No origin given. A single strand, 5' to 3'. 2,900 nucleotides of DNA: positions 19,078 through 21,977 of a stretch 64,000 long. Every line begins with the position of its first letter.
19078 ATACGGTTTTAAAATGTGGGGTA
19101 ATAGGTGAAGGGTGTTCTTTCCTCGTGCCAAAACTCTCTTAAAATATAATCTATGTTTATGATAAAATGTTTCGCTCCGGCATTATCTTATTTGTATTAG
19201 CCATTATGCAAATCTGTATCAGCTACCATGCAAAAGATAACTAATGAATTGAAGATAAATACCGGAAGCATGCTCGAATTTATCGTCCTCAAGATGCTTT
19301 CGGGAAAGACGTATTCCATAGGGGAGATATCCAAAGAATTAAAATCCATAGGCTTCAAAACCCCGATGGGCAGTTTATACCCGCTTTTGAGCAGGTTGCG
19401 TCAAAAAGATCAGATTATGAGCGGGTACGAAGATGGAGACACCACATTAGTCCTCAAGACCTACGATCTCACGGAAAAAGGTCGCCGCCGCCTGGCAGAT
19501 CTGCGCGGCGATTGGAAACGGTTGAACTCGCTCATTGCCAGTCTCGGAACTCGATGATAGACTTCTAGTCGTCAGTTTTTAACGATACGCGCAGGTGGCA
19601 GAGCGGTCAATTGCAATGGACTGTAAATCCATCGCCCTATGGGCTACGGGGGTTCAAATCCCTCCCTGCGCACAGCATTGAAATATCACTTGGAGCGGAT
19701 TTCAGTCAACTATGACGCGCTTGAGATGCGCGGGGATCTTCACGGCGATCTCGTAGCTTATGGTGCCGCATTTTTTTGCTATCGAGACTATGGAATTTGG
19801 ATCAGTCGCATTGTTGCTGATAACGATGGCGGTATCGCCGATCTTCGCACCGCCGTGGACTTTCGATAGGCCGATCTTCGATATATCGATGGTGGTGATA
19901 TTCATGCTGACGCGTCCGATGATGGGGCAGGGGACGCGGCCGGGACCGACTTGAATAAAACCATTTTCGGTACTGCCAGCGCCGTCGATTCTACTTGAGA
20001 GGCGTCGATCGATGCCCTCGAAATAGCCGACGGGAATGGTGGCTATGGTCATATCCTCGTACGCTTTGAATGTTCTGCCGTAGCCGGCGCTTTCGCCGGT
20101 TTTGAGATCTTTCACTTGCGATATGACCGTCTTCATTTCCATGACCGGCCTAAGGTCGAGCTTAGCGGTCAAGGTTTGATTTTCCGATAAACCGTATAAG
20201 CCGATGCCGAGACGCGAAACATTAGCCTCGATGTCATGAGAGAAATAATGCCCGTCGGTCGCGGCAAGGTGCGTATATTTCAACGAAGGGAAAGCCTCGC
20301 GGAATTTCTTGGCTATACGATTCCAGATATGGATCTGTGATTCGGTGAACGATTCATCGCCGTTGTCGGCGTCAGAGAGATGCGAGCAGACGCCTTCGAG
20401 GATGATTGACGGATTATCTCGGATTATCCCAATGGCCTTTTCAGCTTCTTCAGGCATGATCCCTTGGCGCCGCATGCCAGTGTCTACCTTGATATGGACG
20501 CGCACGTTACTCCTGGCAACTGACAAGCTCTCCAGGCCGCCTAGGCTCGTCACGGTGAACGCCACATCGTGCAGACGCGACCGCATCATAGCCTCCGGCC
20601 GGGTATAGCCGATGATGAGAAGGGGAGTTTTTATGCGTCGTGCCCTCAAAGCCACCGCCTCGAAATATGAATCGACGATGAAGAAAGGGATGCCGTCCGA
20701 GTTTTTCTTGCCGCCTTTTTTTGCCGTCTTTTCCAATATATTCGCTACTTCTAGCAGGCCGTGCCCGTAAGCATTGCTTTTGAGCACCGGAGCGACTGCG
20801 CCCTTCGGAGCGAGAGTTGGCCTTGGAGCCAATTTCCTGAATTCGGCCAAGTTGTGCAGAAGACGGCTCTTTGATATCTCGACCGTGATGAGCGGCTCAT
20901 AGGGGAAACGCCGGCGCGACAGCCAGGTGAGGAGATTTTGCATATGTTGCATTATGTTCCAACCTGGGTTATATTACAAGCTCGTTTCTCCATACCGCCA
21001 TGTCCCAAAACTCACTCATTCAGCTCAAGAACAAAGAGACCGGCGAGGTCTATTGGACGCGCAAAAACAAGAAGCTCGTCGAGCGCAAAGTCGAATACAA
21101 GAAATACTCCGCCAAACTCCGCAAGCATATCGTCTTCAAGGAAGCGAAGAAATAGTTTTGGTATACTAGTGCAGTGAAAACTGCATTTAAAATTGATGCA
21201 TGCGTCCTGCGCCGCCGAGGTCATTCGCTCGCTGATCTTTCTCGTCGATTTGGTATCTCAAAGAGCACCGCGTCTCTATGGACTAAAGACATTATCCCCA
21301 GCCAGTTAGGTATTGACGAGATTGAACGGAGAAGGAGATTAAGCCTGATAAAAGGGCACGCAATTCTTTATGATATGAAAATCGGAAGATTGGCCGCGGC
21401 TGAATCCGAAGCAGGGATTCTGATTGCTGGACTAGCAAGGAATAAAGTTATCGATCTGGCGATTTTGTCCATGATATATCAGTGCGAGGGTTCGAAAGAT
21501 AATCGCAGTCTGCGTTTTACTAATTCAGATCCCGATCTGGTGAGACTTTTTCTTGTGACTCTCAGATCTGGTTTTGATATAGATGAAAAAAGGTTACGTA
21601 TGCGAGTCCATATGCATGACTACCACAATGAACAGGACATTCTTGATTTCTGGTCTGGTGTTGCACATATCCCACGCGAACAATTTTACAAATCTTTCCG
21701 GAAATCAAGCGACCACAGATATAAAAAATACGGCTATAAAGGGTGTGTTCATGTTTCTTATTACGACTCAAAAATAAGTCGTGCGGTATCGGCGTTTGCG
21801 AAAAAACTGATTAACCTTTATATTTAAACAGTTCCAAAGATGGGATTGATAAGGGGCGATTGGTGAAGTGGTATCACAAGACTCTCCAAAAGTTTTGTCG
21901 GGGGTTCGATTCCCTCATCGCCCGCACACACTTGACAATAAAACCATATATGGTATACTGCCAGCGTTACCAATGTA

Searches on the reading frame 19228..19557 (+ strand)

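Call 80: search_protein_families(library=pfam, proteins=[window:19228-19557:+], max_evalue=0.001)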
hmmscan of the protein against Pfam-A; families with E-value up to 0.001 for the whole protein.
window:19228-19557:+ (109 aa): 1 family
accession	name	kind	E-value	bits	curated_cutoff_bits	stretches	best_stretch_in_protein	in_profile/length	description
PF03551.20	PadR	-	1.3e-10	41.6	27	1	33-90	14-74/75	Transcriptional regulator PadR-like family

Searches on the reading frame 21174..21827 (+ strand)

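Call 67: search_protein_families(library=pfam, proteins=[window:21174-21827:+], max_evalue=0.001)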
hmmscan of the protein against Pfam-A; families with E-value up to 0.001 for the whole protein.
window:21174-21827:+ (217 aa): 1 family
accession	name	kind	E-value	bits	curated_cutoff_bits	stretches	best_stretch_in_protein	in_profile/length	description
PF13613.12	HTH_Tnp_4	-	0.00084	19.3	27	0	14-42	17-45/53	Helix-turn-helix of DDE superfamily endonuclease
